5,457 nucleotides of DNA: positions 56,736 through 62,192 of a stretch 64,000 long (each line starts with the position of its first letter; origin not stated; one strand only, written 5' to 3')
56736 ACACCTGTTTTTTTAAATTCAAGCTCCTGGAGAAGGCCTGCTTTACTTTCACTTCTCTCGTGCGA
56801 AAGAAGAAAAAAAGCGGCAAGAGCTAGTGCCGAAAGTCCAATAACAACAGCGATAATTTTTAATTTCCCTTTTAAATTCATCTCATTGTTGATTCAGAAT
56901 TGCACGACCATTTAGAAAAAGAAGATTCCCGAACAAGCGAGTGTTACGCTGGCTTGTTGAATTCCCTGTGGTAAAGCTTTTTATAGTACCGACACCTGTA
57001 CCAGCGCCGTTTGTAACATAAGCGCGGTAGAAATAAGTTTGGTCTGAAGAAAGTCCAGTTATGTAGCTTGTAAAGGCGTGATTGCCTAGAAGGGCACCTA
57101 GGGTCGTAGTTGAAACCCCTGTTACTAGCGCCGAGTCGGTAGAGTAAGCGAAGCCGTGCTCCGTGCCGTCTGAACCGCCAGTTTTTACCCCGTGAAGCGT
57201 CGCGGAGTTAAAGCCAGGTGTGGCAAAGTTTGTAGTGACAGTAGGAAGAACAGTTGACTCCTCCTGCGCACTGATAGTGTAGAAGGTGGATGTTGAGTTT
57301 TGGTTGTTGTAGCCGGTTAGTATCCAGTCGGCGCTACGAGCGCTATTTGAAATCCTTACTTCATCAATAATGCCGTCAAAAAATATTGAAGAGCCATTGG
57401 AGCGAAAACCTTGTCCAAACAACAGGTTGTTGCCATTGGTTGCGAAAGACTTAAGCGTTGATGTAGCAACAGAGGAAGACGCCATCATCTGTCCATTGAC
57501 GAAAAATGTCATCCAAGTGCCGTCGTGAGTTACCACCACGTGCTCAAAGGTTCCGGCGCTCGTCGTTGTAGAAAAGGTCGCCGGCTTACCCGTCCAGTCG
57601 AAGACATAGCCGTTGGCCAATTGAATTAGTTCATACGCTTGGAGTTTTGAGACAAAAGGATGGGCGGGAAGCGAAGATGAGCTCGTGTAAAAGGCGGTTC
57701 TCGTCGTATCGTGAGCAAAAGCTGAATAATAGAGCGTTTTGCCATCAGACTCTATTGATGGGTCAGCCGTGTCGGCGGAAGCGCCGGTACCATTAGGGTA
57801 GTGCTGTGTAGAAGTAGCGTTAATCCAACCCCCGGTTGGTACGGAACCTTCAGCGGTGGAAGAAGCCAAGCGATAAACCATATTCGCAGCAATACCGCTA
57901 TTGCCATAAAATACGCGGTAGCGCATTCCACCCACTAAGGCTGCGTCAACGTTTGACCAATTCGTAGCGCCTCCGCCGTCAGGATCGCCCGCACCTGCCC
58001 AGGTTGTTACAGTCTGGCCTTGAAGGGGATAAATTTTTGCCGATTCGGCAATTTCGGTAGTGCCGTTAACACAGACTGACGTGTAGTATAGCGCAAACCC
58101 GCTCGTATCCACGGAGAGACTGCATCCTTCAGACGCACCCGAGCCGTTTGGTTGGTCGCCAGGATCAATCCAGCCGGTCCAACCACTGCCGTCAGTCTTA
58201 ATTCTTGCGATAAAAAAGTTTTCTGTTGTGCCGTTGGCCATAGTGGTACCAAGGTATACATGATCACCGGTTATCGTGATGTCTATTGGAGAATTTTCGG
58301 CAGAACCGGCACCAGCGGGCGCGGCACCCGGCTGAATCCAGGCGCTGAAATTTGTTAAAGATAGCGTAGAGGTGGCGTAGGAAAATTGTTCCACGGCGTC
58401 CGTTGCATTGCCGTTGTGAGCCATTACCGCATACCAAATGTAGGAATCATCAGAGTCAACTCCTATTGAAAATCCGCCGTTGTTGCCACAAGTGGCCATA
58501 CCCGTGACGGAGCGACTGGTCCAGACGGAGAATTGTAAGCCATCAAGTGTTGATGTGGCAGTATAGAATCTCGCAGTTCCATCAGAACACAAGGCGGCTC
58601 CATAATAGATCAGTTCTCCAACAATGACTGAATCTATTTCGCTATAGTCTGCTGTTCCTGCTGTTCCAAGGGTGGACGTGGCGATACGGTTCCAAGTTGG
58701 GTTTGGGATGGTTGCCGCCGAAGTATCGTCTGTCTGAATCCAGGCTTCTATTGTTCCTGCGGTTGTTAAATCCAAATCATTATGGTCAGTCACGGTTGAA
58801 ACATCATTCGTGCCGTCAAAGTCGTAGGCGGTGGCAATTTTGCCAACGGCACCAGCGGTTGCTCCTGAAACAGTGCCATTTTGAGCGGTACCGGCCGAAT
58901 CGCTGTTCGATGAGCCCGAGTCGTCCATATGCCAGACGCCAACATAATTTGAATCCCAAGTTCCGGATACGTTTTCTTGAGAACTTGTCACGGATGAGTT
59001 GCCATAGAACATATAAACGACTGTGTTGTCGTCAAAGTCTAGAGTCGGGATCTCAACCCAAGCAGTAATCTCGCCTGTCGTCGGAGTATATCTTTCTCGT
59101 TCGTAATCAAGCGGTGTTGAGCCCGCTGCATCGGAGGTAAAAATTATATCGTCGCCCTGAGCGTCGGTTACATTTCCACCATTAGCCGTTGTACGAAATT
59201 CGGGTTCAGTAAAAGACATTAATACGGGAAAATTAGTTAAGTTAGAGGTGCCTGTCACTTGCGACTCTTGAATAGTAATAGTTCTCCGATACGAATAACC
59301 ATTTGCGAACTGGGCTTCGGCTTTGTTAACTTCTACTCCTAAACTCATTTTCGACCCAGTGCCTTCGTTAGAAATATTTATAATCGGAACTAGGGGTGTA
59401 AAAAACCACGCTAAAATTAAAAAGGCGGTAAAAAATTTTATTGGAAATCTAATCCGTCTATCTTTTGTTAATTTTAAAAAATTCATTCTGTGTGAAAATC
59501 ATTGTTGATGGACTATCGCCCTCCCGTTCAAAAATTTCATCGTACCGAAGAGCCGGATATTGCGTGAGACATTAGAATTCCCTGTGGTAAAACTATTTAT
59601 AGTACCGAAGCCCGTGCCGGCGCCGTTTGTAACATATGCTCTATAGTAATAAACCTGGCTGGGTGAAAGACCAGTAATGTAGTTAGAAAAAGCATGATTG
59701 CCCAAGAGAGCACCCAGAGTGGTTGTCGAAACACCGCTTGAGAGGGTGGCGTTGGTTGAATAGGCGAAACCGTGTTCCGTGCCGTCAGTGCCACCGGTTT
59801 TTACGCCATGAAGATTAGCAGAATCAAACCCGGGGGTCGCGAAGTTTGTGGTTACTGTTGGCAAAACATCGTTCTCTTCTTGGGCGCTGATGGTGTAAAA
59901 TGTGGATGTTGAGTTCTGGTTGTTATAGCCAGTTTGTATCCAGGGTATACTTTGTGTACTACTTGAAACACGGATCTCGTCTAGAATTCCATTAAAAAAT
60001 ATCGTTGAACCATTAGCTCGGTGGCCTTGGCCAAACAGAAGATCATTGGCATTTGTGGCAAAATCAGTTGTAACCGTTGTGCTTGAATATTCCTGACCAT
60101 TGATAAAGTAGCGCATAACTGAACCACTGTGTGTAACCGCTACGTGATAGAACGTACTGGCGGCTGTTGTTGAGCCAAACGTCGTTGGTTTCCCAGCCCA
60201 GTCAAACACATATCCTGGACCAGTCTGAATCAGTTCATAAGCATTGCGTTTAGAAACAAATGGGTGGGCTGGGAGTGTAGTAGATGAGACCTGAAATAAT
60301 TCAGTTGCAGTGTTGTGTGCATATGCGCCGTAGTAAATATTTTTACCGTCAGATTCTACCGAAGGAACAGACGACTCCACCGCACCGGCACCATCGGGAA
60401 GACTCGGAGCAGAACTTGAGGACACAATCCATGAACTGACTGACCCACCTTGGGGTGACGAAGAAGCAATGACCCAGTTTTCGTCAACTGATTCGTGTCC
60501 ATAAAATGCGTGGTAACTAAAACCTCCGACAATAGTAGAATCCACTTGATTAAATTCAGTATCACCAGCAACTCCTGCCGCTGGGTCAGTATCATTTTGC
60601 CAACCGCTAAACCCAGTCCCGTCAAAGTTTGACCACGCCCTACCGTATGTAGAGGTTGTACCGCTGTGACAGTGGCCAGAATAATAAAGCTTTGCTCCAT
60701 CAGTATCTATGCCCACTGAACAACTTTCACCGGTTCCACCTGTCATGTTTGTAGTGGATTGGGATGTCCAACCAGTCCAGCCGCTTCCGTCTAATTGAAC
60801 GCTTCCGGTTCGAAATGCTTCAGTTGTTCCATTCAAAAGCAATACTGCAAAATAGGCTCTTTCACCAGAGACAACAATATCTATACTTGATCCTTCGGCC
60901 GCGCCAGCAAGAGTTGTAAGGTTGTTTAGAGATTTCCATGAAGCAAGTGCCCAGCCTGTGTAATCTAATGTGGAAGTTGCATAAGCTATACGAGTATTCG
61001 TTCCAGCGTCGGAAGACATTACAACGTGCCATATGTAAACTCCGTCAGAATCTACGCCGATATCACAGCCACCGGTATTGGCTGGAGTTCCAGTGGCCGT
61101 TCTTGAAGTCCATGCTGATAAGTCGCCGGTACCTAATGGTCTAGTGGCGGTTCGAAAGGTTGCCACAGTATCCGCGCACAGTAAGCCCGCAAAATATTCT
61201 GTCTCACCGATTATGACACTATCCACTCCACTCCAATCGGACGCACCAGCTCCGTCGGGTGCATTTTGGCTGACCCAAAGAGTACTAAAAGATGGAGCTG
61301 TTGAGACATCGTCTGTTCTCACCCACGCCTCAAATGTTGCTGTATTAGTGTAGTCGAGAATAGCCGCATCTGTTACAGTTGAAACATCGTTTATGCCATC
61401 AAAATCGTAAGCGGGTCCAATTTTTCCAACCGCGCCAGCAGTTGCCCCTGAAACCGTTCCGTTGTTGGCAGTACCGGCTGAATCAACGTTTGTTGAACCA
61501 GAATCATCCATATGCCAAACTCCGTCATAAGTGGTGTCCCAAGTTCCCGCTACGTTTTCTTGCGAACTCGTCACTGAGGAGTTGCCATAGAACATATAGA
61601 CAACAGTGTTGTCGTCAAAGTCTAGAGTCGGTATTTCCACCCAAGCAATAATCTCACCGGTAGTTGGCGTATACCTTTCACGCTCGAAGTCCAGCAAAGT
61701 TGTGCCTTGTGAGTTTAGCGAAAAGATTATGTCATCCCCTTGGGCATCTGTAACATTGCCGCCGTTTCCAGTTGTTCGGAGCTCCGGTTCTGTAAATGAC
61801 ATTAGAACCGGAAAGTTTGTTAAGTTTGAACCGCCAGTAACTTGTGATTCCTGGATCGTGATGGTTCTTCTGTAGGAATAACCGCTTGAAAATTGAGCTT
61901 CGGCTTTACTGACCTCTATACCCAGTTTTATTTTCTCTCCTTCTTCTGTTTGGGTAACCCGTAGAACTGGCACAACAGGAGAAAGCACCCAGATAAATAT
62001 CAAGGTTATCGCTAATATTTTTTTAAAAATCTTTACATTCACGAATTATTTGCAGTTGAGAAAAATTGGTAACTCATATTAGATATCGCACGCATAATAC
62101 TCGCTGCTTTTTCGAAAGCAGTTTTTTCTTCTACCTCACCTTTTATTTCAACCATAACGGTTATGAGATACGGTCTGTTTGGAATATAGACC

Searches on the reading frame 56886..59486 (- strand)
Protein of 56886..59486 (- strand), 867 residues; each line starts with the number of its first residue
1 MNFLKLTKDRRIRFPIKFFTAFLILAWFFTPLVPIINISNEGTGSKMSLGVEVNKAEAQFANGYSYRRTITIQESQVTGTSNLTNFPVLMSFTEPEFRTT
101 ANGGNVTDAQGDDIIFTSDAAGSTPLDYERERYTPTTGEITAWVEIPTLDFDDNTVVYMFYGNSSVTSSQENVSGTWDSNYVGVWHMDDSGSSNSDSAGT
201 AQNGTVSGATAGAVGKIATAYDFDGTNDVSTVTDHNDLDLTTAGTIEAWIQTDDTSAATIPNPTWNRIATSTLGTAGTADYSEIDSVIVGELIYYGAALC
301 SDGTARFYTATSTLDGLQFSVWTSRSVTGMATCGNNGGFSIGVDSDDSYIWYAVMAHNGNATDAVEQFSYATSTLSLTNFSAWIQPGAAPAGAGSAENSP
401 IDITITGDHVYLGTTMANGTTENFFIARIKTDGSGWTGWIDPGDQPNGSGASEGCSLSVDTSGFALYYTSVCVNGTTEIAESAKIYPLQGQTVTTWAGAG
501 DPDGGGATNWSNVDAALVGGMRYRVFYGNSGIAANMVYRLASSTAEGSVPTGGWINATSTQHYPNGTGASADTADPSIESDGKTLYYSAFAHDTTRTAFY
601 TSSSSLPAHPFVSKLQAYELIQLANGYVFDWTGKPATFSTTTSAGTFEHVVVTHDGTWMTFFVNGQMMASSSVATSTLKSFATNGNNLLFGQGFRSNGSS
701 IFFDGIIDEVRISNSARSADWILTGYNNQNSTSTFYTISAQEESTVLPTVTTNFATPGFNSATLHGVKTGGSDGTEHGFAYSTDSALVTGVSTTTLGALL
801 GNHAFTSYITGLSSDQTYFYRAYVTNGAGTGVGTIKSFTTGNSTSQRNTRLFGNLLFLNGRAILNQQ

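Call 41: search_protein_families(library=pfam, proteins=[window:56886-59486:-], max_evalue=0.001)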
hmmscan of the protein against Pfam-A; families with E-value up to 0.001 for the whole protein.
window:56886-59486:- (867 aa): 2 families
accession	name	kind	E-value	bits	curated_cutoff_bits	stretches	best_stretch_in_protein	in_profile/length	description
PF13385.13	Laminin_G_3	-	6.2e-16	59.3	27.6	1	627-722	56-150/151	Concanavalin A-like lectin/glucanases superfamily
PF10102.14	DUF2341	-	5.6e-08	33.6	23.4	1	111-189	2-70/84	Domain of unknown function (DUF2341)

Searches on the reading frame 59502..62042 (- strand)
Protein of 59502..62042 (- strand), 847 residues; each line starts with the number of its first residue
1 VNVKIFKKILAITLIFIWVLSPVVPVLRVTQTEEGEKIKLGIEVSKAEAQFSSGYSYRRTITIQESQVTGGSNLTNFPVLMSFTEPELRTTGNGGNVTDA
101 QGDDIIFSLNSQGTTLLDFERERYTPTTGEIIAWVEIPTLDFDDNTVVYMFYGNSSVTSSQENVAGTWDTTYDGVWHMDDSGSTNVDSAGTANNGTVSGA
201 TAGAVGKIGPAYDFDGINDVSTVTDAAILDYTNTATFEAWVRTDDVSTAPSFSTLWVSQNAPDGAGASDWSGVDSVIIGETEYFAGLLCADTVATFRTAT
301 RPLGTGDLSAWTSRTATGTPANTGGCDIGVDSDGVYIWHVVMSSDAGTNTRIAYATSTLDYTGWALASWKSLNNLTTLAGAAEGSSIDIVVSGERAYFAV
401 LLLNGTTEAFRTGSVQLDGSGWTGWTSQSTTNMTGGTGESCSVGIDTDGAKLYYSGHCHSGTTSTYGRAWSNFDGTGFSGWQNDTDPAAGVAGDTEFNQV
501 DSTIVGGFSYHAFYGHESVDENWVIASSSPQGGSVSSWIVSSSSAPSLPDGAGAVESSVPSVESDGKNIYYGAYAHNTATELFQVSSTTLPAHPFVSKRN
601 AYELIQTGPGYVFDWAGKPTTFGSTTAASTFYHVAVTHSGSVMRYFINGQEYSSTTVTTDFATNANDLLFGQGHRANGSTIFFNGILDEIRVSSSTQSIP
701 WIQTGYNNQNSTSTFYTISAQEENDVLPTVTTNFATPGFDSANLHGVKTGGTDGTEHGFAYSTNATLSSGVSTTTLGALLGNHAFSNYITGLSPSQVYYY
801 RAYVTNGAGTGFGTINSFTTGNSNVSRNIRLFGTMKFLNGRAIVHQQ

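Call 41: search_protein_families(library=pfam, proteins=[window:59502-62042:-], max_evalue=0.001)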
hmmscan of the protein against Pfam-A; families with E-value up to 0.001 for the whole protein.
window:59502-62042:- (847 aa): 2 families
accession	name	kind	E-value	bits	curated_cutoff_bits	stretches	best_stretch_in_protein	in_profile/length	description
PF13385.13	Laminin_G_3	-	6.3e-12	46.3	27.6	1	613-696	58-144/151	Concanavalin A-like lectin/glucanases superfamily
PF10102.14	DUF2341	-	3.4e-06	27.9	23.4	1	102-187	2-77/84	Domain of unknown function (DUF2341)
